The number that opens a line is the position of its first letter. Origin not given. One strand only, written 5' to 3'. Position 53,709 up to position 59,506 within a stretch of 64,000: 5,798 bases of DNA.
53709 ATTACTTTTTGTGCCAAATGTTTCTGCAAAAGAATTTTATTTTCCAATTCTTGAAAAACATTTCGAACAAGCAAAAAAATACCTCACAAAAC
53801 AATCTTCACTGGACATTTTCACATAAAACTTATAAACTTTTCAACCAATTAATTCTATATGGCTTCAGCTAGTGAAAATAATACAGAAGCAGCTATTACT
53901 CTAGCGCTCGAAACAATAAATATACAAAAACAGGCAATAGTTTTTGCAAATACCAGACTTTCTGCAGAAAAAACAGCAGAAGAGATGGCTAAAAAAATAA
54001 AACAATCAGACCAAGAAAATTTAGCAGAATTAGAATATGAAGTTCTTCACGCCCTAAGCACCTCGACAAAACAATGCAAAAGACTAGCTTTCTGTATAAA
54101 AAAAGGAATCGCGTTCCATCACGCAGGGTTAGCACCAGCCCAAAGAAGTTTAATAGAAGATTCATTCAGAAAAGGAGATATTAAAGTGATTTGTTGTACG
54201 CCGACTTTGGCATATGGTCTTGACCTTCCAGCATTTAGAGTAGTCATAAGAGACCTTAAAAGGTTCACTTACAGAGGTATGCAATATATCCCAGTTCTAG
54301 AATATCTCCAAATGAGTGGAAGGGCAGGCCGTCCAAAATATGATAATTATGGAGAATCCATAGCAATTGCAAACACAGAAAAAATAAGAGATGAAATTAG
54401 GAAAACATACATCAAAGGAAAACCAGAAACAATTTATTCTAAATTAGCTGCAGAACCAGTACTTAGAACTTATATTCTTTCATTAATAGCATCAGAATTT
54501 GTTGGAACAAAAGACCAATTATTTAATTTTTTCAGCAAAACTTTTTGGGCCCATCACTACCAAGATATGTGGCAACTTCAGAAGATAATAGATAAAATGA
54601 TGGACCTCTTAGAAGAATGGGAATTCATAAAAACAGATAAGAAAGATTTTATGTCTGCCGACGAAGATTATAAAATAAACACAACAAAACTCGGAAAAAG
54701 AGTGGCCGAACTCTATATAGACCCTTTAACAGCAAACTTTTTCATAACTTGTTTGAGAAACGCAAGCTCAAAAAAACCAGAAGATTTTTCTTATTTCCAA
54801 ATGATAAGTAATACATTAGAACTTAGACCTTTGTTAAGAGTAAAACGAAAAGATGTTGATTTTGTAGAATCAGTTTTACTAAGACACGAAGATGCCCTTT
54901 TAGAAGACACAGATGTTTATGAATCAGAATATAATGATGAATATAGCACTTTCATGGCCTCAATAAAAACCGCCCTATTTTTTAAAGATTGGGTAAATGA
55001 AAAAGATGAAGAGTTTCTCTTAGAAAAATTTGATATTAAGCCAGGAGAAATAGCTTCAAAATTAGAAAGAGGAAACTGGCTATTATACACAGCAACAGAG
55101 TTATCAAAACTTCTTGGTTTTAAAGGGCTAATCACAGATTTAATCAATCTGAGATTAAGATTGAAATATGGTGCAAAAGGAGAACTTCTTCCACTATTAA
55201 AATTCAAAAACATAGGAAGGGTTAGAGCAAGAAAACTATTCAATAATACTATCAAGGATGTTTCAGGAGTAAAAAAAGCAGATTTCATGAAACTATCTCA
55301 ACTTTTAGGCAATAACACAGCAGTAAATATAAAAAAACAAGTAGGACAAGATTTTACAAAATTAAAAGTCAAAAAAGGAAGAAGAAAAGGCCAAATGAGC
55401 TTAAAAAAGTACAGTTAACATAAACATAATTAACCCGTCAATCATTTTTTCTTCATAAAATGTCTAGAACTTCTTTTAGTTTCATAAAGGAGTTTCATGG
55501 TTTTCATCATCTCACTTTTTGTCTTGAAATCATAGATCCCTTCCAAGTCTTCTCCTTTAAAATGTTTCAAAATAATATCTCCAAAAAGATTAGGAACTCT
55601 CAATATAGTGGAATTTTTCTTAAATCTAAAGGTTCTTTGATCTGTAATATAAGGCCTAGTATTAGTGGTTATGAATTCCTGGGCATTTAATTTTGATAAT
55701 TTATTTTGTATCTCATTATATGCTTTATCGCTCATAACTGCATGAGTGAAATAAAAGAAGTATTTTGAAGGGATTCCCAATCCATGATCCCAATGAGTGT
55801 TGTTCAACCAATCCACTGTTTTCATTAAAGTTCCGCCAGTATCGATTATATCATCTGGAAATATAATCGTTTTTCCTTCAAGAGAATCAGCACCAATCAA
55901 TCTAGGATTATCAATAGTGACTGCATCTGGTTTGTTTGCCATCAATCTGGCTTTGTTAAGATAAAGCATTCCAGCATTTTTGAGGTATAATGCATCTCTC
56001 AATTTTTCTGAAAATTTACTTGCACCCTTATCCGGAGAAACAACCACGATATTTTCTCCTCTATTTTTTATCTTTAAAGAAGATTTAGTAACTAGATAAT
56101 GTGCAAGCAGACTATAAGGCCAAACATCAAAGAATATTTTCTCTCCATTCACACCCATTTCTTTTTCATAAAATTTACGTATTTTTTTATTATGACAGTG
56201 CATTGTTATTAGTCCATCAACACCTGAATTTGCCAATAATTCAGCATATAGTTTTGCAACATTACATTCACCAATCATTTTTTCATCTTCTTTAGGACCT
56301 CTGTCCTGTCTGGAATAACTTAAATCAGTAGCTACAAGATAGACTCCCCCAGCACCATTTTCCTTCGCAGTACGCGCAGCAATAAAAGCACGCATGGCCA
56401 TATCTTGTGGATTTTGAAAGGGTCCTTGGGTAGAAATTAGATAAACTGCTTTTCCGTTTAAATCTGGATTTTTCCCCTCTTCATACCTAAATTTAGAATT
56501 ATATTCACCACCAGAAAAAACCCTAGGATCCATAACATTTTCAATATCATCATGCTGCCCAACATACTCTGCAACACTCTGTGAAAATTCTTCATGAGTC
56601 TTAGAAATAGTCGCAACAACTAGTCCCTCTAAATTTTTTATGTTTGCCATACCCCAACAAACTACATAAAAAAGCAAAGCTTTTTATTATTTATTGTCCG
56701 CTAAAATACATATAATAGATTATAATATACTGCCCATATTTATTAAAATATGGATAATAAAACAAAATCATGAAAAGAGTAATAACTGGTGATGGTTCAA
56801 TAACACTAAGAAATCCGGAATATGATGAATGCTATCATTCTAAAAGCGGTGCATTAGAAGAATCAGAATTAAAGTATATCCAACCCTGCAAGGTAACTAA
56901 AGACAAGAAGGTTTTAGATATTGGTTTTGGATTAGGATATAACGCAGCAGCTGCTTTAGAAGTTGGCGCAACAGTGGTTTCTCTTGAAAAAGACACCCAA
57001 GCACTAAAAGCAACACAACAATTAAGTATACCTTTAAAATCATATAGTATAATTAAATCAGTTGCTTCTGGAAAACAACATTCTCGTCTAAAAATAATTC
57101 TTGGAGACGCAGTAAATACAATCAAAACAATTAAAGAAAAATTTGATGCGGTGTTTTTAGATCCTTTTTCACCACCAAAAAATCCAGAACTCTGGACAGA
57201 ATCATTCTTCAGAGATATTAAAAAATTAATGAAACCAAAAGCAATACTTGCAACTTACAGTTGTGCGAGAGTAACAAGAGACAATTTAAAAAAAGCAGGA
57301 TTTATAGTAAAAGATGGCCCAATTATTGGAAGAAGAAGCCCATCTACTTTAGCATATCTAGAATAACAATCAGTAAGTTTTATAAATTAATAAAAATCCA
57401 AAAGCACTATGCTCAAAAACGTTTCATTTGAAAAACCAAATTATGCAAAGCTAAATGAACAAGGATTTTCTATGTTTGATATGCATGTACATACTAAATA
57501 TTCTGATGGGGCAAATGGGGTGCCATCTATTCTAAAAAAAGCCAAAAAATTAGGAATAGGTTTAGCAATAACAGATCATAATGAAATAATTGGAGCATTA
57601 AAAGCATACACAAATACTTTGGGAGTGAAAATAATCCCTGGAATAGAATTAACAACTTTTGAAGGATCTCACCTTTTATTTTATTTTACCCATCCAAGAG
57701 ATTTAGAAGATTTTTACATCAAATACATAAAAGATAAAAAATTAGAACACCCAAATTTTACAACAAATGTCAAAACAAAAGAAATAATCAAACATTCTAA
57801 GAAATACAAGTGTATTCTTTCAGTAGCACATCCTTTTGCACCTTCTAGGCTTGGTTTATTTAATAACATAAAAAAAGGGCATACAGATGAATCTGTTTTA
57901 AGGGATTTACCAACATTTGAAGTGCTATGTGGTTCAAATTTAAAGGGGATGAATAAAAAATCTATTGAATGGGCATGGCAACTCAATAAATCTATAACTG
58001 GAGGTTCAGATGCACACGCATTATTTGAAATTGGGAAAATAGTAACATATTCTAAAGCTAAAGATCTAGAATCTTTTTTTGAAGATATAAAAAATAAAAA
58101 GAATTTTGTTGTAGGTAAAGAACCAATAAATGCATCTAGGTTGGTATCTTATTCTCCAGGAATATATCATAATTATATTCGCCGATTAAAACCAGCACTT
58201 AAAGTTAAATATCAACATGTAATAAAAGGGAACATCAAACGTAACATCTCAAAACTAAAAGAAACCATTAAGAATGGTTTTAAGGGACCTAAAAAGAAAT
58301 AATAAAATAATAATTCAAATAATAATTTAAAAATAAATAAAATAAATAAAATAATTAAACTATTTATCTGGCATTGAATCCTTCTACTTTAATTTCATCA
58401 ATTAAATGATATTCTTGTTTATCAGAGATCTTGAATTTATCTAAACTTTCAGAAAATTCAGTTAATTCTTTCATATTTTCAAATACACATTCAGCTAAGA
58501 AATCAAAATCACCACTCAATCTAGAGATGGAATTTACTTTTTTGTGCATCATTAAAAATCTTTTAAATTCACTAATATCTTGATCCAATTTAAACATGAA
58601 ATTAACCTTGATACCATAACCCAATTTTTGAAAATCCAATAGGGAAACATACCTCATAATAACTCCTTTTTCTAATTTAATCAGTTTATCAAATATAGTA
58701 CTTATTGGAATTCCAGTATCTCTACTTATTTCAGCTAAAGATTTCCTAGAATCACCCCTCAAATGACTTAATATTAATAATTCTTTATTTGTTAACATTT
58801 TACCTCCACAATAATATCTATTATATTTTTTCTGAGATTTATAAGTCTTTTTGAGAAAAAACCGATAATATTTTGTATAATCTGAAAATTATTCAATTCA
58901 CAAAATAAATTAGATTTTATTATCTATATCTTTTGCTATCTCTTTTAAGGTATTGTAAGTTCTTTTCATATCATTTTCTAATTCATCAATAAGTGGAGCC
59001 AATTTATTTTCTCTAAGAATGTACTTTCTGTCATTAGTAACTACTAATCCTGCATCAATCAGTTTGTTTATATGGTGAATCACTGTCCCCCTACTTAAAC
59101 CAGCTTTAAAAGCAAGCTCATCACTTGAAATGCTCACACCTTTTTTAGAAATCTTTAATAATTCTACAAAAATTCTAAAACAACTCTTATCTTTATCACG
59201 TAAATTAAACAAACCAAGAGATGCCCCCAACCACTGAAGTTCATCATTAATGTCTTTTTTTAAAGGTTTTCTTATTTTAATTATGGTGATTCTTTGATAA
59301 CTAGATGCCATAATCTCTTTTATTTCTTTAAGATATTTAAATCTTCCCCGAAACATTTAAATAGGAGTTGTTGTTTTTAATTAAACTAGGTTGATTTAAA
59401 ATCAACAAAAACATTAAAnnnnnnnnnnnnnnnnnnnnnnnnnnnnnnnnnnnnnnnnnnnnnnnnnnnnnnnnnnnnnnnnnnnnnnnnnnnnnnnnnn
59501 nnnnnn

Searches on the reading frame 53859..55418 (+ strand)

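Call 28: search_protein_families(library=pfam, proteins=[window:53859-55418:+], max_evalue=0.001)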
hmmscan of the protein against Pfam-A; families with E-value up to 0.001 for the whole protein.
window:53859-55418:+ (519 aa): 3 families
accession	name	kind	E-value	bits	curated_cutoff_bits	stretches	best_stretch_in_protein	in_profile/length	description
PF21280.2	Helicase_dom4_arc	-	3.4e-29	101.7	27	1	311-438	2-125/125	Archaeal helicase, domain 4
PF00271.37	Helicase_C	-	1.9e-12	47.8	23.5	1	68-159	23-109/110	Helicase conserved C-terminal domain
PF20470.4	HTH_61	-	1.4e-05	25.8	24.3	1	182-258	16-92/92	Helix-turn-helix domain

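Call 51: search_protein_families(library=padloc, proteins=[window:53859-55418:+], max_evalue=0.001)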
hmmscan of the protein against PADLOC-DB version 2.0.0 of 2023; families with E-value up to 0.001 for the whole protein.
window:53859-55418:+ (519 aa): 31 families (the best 25 are shown)
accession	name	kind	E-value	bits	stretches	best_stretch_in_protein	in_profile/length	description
PDLC00176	HamB1|HamB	-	1.2e-26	91.1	1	6-190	354-530/845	DEAD-box helicase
PDLC00190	HamB1|HamB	-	3.2e-25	86.7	1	11-186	363-531/866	DEAD-box helicase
PDLC00185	HamB1|HamB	-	3.4e-24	82.7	1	3-184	360-536/871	DEAD-box helicase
PDLC00186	HamB1|HamB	-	3.5e-23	79.5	1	7-174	374-536/864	DEAD-box helicase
PDLC04531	PDC-M23B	-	1.6e-22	77.5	1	6-252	553-790/1060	-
PDLC00187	HamB1|HamB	-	1.9e-21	74.1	1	19-166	373-514/851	DEAD-box helicase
PDLC00177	HamB1|HamB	-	3.6e-20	69.8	1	15-168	379-530/841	DEAD-box helicase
PDLC00199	HamB2|HamB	-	1.1e-19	68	1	14-166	370-514/841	DEAD-box helicase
PDLC00200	HamB2|HamB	-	2.3e-19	66.9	1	19-174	385-535/865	DEAD-box helicase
PDLC00184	HamB1|HamB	-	2.6e-19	66.9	1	21-175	327-475/738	DEAD-box helicase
PDLC00174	HamB1|HamB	-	4.4e-18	62.5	1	6-165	542-701/1163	DEAD-box helicase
PDLC00181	HamB1|HamB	-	6e-16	55.6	1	23-159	365-499/836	DEAD-box helicase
PDLC00194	HamB1|HamB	-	1.8e-15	53.9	1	29-174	511-653/995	DEAD-box helicase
PDLC00188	HamB1|HamB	-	4.2e-14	49.6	1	34-267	528-753/1037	DEAD-box helicase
PDLC00180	HamB1|HamB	-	8.9e-14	49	1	9-158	283-424/709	DEAD-box helicase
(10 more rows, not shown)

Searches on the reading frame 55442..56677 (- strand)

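Call 28: search_protein_families(library=pfam, proteins=[window:55442-56677:-], max_evalue=0.001)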
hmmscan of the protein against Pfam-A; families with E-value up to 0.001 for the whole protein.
window:55442-56677:- (411 aa): 3 families
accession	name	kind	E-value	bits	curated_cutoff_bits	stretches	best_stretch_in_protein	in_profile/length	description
PF00156.33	Pribosyltran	-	1.9e-08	34.2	26.3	1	204-293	24-112/158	Phosphoribosyl transferase domain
PF13793.12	Pribosyltran_N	-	2.2e-07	31.2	25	1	26-152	7-117/117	N-terminal domain of ribose phosphate pyrophosphokinase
PF24390.1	PRTase-CE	-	3.1e-05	24.4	27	1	220-342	78-177/253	PRTase-CE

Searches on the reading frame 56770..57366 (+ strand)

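Call 28: search_protein_families(library=pfam, proteins=[window:56770-57366:+], max_evalue=0.001)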
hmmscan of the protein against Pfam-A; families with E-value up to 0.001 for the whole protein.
window:56770-57366:+ (198 aa): 4 families
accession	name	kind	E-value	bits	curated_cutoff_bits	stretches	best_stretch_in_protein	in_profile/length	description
PF05430.17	Methyltransf_30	-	6.8e-32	110.4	22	1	95-197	21-123/124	S-adenosyl-L-methionine-dependent methyltransferase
PF01564.23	Spermine_synth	-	7e-08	32.7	22.9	1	93-162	60-130/186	Spermine/spermidine synthase domain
PF13847.12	Methyltransf_31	-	5.6e-05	23.3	27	1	44-166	3-113/145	Methyltransferase domain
PF04445.19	SAM_MT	-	0.00043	20.2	26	1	41-138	68-161/230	Putative SAM-dependent methyltransferase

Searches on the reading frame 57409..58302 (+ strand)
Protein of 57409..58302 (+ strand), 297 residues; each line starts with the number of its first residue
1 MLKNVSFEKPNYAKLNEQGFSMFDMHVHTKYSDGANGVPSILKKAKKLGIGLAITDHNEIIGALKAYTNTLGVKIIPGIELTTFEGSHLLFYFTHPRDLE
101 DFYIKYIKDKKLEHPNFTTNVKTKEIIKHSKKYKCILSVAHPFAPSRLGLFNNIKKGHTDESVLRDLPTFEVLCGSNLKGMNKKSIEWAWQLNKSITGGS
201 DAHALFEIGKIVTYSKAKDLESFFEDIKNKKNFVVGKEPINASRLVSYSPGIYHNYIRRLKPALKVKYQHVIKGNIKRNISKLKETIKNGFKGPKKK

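Call 28: search_protein_families(library=pfam, proteins=[window:57409-58302:+], max_evalue=0.001)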
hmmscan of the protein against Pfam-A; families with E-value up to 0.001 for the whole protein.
window:57409-58302:+ (297 aa): 2 families
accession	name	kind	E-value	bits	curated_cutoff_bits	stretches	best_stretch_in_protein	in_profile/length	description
PF02811.25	PHP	-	1.2e-13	52.2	26.4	1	24-154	1-132/164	PHP domain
PF13263.12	PHP_C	-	2.5e-09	37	21.3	1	182-231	4-55/56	PHP-associated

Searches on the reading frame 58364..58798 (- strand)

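Call 28: search_protein_families(library=pfam, proteins=[window:58364-58798:-], max_evalue=0.001)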
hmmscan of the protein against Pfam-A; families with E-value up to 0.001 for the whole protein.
window:58364-58798:- (144 aa): 2 families
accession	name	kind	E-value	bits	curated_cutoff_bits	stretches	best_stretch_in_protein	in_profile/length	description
PF01037.27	AsnC_trans_reg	-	1.2e-07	31.9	25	1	70-121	4-58/73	Lrp/AsnC ligand binding domain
PF13412.12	HTH_24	-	0.0006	19.8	21.9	0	4-37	3-36/48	Winged helix-turn-helix DNA-binding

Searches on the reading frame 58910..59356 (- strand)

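Call 28: search_protein_families(library=pfam, proteins=[window:58910-59356:-], max_evalue=0.001)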
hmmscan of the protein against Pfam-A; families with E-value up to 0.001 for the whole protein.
window:58910-59356:- (148 aa): 8 families
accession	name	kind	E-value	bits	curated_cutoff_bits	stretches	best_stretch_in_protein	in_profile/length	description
PF01022.26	HTH_5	-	2e-06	28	22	1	79-105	19-45/47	Bacterial regulatory protein, arsR family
PF13412.12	HTH_24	-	4.3e-06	26.6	21.9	1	76-105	18-47/48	Winged helix-turn-helix DNA-binding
PF12840.13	HTH_20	-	6.3e-05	23.3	27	1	57-106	4-49/51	Helix-turn-helix domain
PF13545.12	HTH_Crp_2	-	0.00029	21.2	27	1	74-120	21-68/70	Crp-like helix-turn-helix domain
PF08279.18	HTH_11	-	0.00034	20.9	25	1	67-110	9-50/55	HTH domain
PF14947.12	HTH_45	-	0.00046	20.6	25.5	1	59-115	4-59/77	Winged helix-turn-helix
PF13730.12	HTH_36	-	0.00085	19.5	25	0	79-105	29-55/55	Helix-turn-helix domain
PF12802.13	MarR_2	-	0.00089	19.8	27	0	73-107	20-52/61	MarR family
